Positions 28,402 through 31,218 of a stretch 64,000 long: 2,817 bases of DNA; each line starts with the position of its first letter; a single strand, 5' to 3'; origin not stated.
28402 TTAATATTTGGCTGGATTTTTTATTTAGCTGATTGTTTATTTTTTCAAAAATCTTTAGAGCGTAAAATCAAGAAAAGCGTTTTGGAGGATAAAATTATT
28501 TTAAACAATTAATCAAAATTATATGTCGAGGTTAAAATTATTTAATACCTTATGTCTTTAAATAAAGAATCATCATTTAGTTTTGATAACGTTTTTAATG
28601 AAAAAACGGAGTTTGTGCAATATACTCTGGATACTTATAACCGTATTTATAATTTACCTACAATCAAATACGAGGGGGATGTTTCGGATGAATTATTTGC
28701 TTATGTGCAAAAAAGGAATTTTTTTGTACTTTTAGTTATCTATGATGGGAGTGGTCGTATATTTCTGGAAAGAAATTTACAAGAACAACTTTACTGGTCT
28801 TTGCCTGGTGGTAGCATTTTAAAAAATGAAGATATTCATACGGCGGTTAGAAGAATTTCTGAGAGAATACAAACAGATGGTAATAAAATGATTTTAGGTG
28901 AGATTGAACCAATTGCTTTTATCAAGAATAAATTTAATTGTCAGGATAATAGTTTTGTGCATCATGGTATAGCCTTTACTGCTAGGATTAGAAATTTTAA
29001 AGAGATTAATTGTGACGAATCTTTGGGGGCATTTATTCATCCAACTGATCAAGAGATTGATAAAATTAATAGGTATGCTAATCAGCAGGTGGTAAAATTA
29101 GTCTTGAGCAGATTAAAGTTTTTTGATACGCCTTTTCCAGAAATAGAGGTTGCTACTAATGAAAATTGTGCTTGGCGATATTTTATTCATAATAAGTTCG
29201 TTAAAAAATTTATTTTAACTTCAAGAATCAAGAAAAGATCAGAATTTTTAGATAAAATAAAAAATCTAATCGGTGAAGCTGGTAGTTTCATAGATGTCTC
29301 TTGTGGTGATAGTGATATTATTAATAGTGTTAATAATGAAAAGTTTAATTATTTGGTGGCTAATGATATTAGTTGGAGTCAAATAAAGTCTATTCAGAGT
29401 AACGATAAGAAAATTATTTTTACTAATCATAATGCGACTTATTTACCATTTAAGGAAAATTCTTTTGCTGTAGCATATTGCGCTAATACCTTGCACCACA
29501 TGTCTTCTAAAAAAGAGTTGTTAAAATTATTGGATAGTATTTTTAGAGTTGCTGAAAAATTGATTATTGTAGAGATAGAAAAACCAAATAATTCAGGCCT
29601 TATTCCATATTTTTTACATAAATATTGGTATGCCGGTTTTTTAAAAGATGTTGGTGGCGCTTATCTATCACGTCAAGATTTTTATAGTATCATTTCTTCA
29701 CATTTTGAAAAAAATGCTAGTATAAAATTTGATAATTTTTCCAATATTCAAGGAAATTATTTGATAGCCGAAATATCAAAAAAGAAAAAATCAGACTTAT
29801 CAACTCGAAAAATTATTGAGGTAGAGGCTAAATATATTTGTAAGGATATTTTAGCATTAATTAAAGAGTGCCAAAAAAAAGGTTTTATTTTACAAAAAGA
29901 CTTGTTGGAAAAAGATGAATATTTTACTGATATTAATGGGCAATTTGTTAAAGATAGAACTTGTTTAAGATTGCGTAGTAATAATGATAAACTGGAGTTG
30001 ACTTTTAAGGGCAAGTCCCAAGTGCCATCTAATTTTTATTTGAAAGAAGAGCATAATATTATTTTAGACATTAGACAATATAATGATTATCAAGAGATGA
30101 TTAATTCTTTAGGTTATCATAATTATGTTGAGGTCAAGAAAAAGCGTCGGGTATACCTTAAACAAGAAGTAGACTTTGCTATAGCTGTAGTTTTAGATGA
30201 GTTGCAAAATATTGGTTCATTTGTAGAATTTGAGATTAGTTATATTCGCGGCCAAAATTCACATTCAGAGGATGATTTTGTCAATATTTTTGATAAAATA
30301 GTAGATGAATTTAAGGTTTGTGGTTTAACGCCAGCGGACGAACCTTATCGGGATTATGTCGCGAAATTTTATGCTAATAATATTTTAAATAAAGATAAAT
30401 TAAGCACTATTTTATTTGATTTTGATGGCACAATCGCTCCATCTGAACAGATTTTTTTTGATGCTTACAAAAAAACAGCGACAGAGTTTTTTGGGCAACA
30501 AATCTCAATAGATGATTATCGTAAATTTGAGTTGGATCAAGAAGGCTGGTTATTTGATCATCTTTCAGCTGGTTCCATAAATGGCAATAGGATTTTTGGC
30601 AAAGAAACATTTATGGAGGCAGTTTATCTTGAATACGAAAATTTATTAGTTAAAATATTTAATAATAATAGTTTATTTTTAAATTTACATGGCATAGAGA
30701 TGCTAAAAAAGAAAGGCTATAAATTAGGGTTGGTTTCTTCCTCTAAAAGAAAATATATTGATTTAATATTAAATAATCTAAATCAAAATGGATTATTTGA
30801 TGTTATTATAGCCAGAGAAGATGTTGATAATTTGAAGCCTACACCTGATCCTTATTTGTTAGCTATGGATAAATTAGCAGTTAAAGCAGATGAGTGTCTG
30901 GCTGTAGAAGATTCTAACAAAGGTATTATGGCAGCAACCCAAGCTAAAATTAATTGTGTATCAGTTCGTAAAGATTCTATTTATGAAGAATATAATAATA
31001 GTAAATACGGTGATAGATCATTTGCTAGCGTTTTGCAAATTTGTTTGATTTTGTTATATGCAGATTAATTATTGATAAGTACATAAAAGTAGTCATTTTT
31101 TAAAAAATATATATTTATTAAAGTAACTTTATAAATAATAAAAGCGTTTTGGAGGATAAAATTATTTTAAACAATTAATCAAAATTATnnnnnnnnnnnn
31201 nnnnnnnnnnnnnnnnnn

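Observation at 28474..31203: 64-bp direct repeats (62/64 identical) bracketing the 838-aa Nudix-MTase-CYTH-HAD gene between the two toxin loci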

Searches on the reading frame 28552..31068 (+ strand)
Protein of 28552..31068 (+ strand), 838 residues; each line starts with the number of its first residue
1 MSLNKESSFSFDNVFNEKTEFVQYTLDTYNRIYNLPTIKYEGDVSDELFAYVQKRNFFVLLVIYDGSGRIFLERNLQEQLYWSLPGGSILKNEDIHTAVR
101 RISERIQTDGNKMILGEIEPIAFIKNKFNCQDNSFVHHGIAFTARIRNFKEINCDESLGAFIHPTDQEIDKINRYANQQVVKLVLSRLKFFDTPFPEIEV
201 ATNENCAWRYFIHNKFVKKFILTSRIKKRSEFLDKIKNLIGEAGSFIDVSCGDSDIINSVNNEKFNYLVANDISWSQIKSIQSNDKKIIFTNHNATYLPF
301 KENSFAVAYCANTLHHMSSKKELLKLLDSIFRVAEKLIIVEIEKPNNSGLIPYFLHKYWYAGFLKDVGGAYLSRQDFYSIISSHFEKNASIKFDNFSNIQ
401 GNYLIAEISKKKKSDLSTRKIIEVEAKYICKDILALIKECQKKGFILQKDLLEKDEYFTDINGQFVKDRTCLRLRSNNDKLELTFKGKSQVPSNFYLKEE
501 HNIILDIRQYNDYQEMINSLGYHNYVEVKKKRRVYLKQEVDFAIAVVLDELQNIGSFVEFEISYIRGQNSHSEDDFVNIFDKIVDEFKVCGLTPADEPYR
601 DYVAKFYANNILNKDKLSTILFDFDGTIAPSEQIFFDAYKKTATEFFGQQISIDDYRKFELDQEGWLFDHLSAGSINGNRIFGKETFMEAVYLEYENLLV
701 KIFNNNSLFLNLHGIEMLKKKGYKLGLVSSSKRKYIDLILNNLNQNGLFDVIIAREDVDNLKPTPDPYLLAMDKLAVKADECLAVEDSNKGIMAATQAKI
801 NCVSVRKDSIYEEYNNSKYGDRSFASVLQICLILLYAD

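Call 8: search_protein_families(library=pfam, proteins=[window:28552-31068:+], max_evalue=0.01)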
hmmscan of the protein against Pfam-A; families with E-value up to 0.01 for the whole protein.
window:28552-31068:+ (838 aa): 11 families
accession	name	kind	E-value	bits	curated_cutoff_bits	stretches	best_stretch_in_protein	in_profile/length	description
PF13419.12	HAD_2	-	7.4e-31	108.1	23.8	1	620-805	1-178/178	Haloacid dehalogenase-like hydrolase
PF00702.32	Hydrolase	-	1e-20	75.4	26.4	1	618-798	2-190/191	haloacid dehalogenase-like hydrolase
PF01928.26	CYTH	-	2.7e-11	44.1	23.2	1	422-562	2-145/179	CYTH domain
PF08241.18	Methyltransf_11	-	8.2e-09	36.4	21.2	1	248-334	2-87/95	Methyltransferase domain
PF13649.12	Methyltransf_25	-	1.9e-08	35.3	27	1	247-334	2-93/97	Methyltransferase domain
PF12710.13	HAD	-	2.3e-05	25.3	27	1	620-756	1-131/189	haloacid dehalogenase-like hydrolase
PF01209.24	Ubie_methyltran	-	7.3e-05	22.7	20.1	1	242-368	47-178/233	ubiE/COQ5 methyltransferase family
PF13847.12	Methyltransf_31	-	0.00018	21.6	27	1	243-344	4-111/145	Methyltransferase domain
PF13489.12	Methyltransf_23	-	0.00078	19.6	27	1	236-351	13-125/164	Methyltransferase domain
PF08242.18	Methyltransf_12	-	0.0012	20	30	0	248-329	2-87/98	Methyltransferase domain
PF00293.34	NUDIX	-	0.0028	18.1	21.1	1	59-130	6-81/134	NUDIX domain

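Call 10: find_encoding_contigs(protein=window:28552-31068:+, flank=10000, max_places=10)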
Protein window:28552-31068:+ (838 aa): 1 contig read that carries it; 1 place shown.
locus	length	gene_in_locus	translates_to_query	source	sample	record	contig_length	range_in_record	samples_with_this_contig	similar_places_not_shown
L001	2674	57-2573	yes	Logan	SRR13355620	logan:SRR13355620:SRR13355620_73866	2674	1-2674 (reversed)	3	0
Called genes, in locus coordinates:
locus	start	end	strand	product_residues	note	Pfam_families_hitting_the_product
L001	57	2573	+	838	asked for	PF08241:Methyltransf_11, PF13649:Methyltransf_25, PF01928:CYTH, PF00702:Hydrolase, PF12710:HAD (faint), PF13419:HAD_2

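Call 17: find_homologous_proteins(query=window:28552-31068:+, max_evalue=1e-10)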
Query window:28552-31068:+ (838 aa): 38 proteins with E <= 1e-10 among 8000 candidates.
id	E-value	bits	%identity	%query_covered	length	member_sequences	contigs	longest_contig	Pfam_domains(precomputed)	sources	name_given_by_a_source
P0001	0.0e+0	1881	100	100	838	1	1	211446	PF13419.13,PF01928.27,PF00702.33,PF13649.13,PF08241.19,PF12710.14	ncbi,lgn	-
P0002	4.2e-279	946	52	100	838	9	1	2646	PF13847.13,PF13419.13,PF13489.13,PF01928.27,PF00702.33,PF13649.13,PF00293.35,PF08241.19,PF08242.19,PF12710.14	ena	-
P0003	1.6e-273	928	52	100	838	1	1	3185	PF13419.13,PF01928.27,PF00702.33,PF13649.13,PF01209.25,PF08241.19,PF08242.19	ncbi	-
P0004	7.6e-262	889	50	99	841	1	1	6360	PF13847.13,PF13419.13,PF01928.27,PF00702.33,PF13649.13,PF01209.25,PF08241.19,PF08242.19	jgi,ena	-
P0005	2.5e-261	888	50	99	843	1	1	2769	PF13847.13,PF13419.13,PF01928.27,PF00702.33,PF13649.13,PF01209.25,PF08241.19,PF08242.19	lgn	-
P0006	9.0e-253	859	50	99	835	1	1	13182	PF13847.13,PF13419.13,PF13489.13,PF01928.27,PF00702.33,PF13649.13,PF08241.19,PF08242.19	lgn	-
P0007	5.3e-252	857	49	99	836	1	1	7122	PF13419.13,PF01928.27,PF00702.33,PF13649.13,PF13242.13,PF08241.19,PF08242.19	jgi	-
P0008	5.8e-250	850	49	100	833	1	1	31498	PF13847.13,PF13419.13,PF13489.13,PF01928.27,PF00702.33,PF13649.13,PF00293.35,PF08241.19,PF08242.19,PF12710.14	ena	-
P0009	9.5e-250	849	50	100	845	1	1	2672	PF13419.13,PF00702.33,PF13649.13,PF01209.25,PF08241.19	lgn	-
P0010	8.2e-247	840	48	99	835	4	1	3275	PF13419.13,PF13489.13,PF01928.27,PF00702.33,PF13649.13,PF13242.13,PF08241.19,PF08242.19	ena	-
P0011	2.0e-242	825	46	99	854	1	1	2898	PF13419.13,PF01928.27,PF00702.33,PF13649.13,PF08241.19,PF08242.19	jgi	jgi:predicted adenylyl cyclase CyaB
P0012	1.5e-238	812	46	99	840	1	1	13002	PF13847.13,PF13419.13,PF13489.13,PF01928.27,PF00702.33,PF13649.13,PF08241.19,PF08242.19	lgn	-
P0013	5.2e-237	807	46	99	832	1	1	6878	PF13419.13,PF01928.27,PF00702.33,PF13649.13,PF01209.25,PF08241.19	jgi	jgi:putative hydrolase of the HAD superfamily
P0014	7.2e-237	807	45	99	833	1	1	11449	PF13419.13,PF01928.27,PF00702.33,PF13649.13,PF08241.19,PF08242.19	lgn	-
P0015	2.6e-233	795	44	99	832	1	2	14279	PF13847.13,PF13419.13,PF01928.27,PF00702.33,PF13649.13,PF01209.25,PF08241.19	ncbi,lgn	-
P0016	2.9e-233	795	46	99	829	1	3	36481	PF13847.13,PF13419.13,PF01928.27,PF00702.33,PF13649.13,PF08241.19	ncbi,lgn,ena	ncbi:MAG: class IV adenylate cyclase [Patescibacteria group bacterium]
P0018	1.7e-232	792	45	99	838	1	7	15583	PF13847.13,PF13419.13,PF01928.27,PF00702.33,PF13649.13,PF08241.19,PF08242.19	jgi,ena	-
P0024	3.7e-228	778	46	100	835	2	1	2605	PF13847.13,PF13419.13,PF01928.27,PF00702.33,PF13649.13,PF01209.25,PF08241.19,PF12710.14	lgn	-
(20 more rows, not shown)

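Call 19: find_related_loci(query=A1, collection=genome_contigs, flank=10000)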
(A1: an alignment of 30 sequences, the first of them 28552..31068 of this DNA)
Query A1 (838 aa) in genome_contigs; peptide patterns used: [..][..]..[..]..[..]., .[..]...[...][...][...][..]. (x = any residue, [..] = any of these).
265 stretches matched a pattern; 163 encode a relative of the query (tblastn E <= 1e-3); the best 80 are kept; 78 distinct loci.
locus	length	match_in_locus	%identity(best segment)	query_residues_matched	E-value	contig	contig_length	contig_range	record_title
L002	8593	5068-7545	46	3-834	0e+0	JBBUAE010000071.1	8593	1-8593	MAG: Patescibacteria group bacterium isolate H51-bin152_1 H51_bin152_1_000000000071, whole genome shotgun sequence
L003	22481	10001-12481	44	5-834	0e+0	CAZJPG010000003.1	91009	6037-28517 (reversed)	MAG TPA_asm: uncultured Gammaproteobacteria bacterium isolate SRP263991_co7_920 genome assembly, contig: NODE_147_length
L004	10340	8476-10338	51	7-625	0e+0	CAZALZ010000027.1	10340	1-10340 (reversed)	MAG TPA_asm: uncultured Gammaproteobacteria bacterium isolate SRP192927_co3_682 genome assembly, contig: NODE_16464_leng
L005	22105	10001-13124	41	12-810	0e+0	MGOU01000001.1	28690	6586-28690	MAG: Clostridiales bacterium GWD2_32_19 gwd2_scaffold_1001, whole genome shotgun sequence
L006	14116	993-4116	41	12-810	0e+0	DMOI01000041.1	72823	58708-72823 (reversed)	MAG TPA_asm: Clostridiales bacterium isolate UBA12072 contig_1345, whole genome shotgun sequence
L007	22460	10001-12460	48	8-834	0e+0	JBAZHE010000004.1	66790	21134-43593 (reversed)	MAG: Patescibacteria group bacterium isolate SO_2017_LW3_62 NODE_849_length_66790_cov_1.338344_LW162_2017, whole genome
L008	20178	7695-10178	46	11-837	0e+0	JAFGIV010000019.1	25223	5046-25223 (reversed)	MAG: Candidatus Uhrbacteria bacterium isolate Zod_Metabat.236 k87_9455430, whole genome shotgun sequence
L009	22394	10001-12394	42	11-805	0e+0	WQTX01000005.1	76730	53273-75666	MAG: Bacteroidetes bacterium isolate Cu122P3bin3 JGI20164J26629_10000020, whole genome shotgun sequence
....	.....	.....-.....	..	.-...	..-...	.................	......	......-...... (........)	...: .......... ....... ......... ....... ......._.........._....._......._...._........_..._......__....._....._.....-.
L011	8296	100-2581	54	2-835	2e-134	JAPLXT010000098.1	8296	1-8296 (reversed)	MAG: Candidatus Nomurabacteria bacterium isolate LacPavin_0920_WC57_MAG_35_7 LacPavin_0920_WC57_scaffold_726150, whole g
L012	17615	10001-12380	46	11-805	4e-171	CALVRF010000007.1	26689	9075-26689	MAG: uncultured Bacilli bacterium isolate BRZ_GA__bin21 genome assembly, contig: BRZ_GA__NODE_2663_length_26689_cov_7.16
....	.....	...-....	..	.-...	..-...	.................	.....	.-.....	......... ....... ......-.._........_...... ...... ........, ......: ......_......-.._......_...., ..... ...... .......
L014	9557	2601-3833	39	5-412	1e-97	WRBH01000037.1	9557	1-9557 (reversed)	MAG: Bacillota bacterium isolate Lab288P1bin73 Ga0131853_10030855, whole genome shotgun sequence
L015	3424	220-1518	42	398-834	1e-94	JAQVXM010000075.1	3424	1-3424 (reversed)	MAG: Candidatus Paceibacterota bacterium isolate STF2_126 NODE_116323_length_3424_cov_2.895663_Sandtown_F2, whole genome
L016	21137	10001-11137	41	26-408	1e-84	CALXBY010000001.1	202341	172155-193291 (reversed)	MAG: uncultured Clostridia bacterium isolate BRZ_D__bin41 genome assembly, contig: BRZ_D__NODE_45_length_202341_cov_8.08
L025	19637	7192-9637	38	11-836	5e-151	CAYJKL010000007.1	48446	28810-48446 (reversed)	MAG TPA_asm: uncultured Muribaculaceae bacterium isolate ERP123703_co5_120 genome assembly, contig: NODE_269_length_4844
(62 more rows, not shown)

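Call 24: find_related_loci(query=A1, collection=metagenome_contigs, flank=10000)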
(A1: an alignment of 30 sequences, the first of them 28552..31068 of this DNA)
Query A1 (838 aa) in metagenome_contigs; peptide patterns used: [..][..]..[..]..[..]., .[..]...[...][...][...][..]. (x = any residue, [..] = any of these).
355 stretches matched a pattern; 173 encode a relative of the query (tblastn E <= 1e-3); the best 80 are kept; 80 distinct loci.
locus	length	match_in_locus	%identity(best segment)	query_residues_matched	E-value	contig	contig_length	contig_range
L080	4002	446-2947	52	3-837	0e+0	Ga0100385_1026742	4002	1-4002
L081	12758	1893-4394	52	3-837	0e+0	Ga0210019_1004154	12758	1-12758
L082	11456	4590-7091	52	3-837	0e+0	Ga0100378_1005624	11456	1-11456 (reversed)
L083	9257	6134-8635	52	3-837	0e+0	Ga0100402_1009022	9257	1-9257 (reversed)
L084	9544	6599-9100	52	3-837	0e+0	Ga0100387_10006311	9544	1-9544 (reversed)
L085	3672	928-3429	52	3-837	0e+0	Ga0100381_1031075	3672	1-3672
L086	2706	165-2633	46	7-837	0e+0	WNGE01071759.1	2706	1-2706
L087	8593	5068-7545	46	3-834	0e+0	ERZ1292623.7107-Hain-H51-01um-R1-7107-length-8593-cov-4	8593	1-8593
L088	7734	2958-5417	48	8-834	0e+0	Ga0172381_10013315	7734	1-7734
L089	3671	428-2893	46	7-834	0e+0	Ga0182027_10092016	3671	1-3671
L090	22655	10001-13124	41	12-810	0e+0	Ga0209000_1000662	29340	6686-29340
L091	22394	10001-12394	42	11-805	0e+0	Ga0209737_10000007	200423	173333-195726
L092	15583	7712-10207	45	5-837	0e+0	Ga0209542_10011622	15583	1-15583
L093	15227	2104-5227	41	12-810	0e+0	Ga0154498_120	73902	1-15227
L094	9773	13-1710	46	268-837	4e-145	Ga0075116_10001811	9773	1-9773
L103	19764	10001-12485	45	3-835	1e-161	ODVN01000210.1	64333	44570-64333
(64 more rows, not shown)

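Call 31: search_protein_families(library=pfam, proteins=[L092:6063-7679:+, L092:10396-11436:+, L092:11530-12168:+, L103:8703-9626:+, L103:12691-15291:+, L025:4257-6884:+, L025:9828-10232:+, L103:7727-8728:+], max_evalue=0.001)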
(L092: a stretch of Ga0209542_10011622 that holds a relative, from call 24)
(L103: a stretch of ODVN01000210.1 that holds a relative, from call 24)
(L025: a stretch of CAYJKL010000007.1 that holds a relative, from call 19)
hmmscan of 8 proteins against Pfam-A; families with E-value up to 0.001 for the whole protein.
L092:6063-7679:+ (538 aa): 1 family
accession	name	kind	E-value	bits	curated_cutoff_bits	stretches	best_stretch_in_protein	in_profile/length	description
PF02518.31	HATPase_c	-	9.4e-15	55.5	26.4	1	433-537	7-109/111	Histidine kinase-, DNA gyrase B-, and HSP90-like ATPase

L092:10396-11436:+ (346 aa): 2 families
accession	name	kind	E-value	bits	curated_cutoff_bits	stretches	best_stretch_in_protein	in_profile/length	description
PF04055.27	Radical_SAM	-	4.4e-18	66.4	29.5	1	14-150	3-144/166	Radical SAM superfamily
PF13353.11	Fer4_12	-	0.00015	22.5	22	1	16-116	13-118/137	4Fe-4S single cluster domain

L092:11530-12168:+ (212 aa): 0 families

L103:8703-9626:+ (307 aa): 2 families
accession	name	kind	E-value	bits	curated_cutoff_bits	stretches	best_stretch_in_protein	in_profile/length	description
PF02811.25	PHP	-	1.4e-13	52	26.4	1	17-163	1-121/164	PHP domain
PF09987.14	DUF2226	-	0.00035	20.6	22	1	102-184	94-178/252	Uncharacterized protein conserved in archaea (DUF2226)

L103:12691-15291:+ (866 aa): 1 family
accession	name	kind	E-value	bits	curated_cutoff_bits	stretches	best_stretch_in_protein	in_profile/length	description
PF09586.16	YfhO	-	2.3e-148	496.4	28.5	1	17-846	2-835/835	Bacterial membrane protein YfhO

L025:4257-6884:+ (875 aa): 3 families
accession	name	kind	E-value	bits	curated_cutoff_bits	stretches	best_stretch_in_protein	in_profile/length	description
PF02896.24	PEP-utilizers_C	-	1.3e-77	261.3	22.8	1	521-870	5-291/293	PEP-utilising enzyme, PEP-binding domain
PF01326.24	PPDK_N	-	3.5e-60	204.4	27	3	59-297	74-226/328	Pyruvate phosphate dikinase, AMP/ATP-binding domain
PF00391.29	PEP-utilizers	-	9.9e-22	76.8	23.1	1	424-505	4-72/72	PEP-utilising enzyme, mobile domain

L025:9828-10232:+ (134 aa): 1 family
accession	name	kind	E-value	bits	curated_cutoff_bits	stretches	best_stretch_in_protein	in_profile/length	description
PF01029.23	NusB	-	7.4e-28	98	23.1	1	10-132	3-133/133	NusB family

L103:7727-8728:+ (333 aa): 0 families

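Call 32: search_protein_families(library=padloc, proteins=[window:28552-31068:+], max_evalue=0.01)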
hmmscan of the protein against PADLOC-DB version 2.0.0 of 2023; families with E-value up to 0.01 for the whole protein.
window:28552-31068:+ (838 aa): 0 families

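Call 41: find_encoding_contigs(protein=P0009, flank=10000, max_places=4)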
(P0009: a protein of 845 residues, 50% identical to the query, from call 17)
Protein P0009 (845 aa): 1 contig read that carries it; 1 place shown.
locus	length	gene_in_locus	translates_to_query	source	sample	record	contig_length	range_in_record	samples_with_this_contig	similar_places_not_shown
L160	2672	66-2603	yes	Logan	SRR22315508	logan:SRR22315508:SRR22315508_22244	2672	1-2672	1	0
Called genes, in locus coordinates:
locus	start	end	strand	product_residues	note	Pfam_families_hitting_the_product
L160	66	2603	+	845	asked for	PF01209:Ubie_methyltran (weak), PF08241:Methyltransf_11, PF13649:Methyltransf_25 (weak), PF00702:Hydrolase, PF13419:HAD_2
